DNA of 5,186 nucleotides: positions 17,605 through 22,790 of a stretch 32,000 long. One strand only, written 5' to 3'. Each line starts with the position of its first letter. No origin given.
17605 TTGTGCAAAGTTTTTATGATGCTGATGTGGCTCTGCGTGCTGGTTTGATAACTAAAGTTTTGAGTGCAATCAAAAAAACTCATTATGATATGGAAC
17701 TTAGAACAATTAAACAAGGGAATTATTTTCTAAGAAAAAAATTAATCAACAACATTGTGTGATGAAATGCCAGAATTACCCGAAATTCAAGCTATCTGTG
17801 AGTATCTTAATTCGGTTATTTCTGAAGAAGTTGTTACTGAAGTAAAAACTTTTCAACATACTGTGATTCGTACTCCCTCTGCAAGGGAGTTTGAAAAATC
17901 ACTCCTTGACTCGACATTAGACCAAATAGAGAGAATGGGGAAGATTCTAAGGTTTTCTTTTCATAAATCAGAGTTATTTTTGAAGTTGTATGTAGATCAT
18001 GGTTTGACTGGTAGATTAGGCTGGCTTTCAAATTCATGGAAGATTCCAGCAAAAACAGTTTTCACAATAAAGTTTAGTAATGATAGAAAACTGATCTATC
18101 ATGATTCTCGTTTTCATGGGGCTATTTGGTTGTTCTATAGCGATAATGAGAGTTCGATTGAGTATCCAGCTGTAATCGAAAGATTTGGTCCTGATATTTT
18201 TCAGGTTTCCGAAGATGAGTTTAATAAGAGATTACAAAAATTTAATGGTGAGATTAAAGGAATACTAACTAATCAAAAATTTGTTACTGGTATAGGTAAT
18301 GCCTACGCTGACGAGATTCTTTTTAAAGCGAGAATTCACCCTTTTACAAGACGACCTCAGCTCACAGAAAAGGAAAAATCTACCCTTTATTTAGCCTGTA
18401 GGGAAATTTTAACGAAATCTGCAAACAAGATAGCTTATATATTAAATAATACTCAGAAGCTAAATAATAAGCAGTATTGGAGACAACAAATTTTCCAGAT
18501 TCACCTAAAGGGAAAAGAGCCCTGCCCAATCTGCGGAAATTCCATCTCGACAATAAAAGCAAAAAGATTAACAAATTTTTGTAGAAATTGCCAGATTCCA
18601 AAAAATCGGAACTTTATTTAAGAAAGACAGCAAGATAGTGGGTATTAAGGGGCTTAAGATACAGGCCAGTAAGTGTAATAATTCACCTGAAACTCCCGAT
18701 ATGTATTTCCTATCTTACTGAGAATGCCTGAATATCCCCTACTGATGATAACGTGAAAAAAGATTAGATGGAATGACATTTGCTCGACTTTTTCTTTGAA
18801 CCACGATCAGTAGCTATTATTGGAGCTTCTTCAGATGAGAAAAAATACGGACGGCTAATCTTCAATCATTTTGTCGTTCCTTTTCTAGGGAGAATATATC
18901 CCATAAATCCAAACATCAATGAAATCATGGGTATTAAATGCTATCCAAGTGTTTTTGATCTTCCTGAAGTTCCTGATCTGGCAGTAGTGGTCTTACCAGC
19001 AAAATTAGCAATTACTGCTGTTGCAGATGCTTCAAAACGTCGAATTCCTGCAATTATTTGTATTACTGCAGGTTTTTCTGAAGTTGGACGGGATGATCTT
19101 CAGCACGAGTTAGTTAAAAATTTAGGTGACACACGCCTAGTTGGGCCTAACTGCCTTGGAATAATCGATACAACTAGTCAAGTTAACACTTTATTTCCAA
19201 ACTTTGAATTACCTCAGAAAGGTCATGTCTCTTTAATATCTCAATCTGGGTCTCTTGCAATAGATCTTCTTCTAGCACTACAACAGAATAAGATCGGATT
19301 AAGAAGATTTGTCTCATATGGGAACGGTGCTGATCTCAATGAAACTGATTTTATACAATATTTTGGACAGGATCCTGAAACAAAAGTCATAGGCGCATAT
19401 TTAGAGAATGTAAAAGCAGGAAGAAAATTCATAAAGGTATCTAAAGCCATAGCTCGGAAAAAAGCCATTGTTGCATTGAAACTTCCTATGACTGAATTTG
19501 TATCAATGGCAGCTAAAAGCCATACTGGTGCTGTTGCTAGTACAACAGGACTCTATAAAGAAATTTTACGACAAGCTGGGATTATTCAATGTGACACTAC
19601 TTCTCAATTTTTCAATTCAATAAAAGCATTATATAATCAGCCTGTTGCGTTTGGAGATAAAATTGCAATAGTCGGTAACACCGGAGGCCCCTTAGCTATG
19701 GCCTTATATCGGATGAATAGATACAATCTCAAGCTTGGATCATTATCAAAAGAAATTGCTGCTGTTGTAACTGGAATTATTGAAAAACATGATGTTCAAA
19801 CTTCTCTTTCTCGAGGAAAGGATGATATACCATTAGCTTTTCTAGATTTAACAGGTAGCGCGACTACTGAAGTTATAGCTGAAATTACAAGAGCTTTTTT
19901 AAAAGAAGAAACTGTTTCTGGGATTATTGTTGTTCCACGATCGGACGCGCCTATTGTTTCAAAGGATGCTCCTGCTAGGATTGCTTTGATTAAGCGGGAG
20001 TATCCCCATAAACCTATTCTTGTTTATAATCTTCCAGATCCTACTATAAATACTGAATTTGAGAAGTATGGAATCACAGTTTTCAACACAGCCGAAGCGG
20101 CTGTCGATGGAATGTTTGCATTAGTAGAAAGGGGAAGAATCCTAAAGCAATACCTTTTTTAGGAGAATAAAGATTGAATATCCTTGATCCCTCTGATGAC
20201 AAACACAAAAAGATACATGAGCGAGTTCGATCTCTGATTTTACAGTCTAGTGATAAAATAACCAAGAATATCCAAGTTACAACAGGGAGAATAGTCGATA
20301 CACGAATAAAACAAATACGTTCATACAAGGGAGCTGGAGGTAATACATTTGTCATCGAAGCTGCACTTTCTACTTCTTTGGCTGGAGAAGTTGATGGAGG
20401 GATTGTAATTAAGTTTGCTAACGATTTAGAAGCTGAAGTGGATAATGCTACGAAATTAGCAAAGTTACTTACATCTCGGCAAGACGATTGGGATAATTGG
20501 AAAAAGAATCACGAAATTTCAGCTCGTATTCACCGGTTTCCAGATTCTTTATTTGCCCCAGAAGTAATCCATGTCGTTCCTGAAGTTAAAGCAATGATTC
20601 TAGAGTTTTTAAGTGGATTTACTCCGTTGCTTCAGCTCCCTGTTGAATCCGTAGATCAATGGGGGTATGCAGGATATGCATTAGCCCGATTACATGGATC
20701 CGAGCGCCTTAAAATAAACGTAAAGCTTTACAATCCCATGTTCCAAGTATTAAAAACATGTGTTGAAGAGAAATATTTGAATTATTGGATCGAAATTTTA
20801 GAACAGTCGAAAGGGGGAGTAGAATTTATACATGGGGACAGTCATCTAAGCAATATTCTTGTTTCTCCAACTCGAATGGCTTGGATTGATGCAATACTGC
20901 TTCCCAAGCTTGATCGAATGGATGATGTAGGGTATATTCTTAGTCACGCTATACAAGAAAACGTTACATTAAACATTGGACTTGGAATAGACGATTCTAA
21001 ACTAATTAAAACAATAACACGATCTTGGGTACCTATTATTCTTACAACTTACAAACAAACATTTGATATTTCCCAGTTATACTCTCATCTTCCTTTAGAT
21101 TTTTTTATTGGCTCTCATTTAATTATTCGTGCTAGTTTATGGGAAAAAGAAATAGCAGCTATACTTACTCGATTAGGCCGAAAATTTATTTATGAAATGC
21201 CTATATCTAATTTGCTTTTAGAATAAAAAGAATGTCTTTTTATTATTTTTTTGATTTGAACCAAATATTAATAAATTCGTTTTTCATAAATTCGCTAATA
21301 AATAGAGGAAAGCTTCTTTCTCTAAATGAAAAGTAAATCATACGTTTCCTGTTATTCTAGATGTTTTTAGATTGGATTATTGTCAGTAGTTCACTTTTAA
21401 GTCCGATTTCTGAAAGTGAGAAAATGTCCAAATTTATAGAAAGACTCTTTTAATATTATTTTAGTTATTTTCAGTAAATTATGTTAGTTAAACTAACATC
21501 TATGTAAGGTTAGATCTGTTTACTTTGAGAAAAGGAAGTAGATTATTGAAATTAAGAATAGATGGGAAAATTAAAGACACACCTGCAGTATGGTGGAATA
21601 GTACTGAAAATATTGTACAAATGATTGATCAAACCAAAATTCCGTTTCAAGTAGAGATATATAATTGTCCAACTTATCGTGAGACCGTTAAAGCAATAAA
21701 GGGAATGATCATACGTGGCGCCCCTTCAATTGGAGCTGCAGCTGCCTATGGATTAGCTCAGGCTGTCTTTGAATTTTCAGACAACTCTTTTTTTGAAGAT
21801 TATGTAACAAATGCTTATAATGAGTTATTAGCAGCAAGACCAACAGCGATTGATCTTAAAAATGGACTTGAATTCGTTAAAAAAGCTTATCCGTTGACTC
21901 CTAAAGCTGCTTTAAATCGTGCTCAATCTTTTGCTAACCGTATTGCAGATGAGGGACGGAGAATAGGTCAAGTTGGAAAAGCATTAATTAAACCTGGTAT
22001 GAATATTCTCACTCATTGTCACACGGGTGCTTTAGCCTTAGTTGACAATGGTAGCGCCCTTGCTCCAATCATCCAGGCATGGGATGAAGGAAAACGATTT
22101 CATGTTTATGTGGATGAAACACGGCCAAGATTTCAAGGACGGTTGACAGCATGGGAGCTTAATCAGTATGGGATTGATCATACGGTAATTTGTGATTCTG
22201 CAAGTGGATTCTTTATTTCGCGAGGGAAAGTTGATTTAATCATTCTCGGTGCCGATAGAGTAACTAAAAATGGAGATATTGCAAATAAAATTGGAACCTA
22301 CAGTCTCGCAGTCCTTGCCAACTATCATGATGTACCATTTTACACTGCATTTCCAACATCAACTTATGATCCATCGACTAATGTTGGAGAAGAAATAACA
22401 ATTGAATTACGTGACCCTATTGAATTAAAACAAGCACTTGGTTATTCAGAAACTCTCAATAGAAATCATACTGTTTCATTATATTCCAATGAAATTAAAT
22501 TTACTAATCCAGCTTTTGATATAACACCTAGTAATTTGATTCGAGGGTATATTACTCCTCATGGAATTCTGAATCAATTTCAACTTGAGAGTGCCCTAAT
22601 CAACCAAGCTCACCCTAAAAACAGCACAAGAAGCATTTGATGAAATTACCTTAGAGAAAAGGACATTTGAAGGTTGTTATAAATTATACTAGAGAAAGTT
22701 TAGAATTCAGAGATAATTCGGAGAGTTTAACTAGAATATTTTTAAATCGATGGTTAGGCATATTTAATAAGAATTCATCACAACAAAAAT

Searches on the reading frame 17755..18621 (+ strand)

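Call 76: search_protein_families(library=pfam, proteins=[window:17755-18621:+], max_evalue=0.0001)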
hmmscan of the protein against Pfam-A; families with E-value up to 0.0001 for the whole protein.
window:17755-18621:+ (288 aa): 4 families
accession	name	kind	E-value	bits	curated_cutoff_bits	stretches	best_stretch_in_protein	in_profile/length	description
PF01149.29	Fapy_DNA_glyco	-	4.9e-18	66.3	25.5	1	5-123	1-116/117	Formamidopyrimidine-DNA glycosylase N-terminal domain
PF06831.19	H2TH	-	1.6e-17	63.7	34.7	1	150-223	9-82/93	Formamidopyrimidine-DNA glycosylase H2TH domain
PF06827.20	zf-FPG_IleRS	-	3e-06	27.4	21.3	1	255-280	2-28/30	Zinc finger found in FPG and IleRS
PF05833.16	NFACT_N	-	1.1e-05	24.9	31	1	146-233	168-257/456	NFACT N-terminal and middle domains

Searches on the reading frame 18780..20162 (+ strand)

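Call 76: search_protein_families(library=pfam, proteins=[window:18780-20162:+], max_evalue=0.0001)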
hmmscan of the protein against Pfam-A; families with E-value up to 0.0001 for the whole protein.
window:18780-20162:+ (460 aa): 3 families
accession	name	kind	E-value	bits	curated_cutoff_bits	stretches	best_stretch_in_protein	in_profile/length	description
PF13607.11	Succ_CoA_lig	-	1.1e-43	148.7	27.4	1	147-284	1-138/138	Succinyl-CoA ligase like flavodoxin domain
PF13380.12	CoA_binding_2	-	4.2e-19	69.5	22.8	1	9-129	1-114/116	CoA binding domain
PF02629.25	CoA_binding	-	5.8e-10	40.2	22.3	1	7-98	2-97/97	CoA binding domain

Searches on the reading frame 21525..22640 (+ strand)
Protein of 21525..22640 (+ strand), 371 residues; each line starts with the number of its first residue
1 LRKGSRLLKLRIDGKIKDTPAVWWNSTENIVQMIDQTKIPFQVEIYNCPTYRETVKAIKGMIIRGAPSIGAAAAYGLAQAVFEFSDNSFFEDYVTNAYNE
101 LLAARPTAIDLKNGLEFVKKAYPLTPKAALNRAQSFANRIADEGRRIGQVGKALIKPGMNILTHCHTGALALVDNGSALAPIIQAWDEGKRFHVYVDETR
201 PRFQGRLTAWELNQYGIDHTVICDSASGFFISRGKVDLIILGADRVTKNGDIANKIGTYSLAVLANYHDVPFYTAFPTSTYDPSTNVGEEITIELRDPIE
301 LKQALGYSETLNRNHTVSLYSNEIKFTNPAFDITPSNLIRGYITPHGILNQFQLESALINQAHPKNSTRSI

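Call 76: search_protein_families(library=pfam, proteins=[window:21525-22640:+], max_evalue=0.0001)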
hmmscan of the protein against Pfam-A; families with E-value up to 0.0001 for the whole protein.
window:21525-22640:+ (371 aa): 1 family
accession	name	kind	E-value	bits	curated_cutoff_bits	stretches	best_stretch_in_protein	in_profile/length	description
PF01008.23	IF-2B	-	5.7e-77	259.1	22.4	1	63-350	2-279/280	Initiation factor 2 subunit family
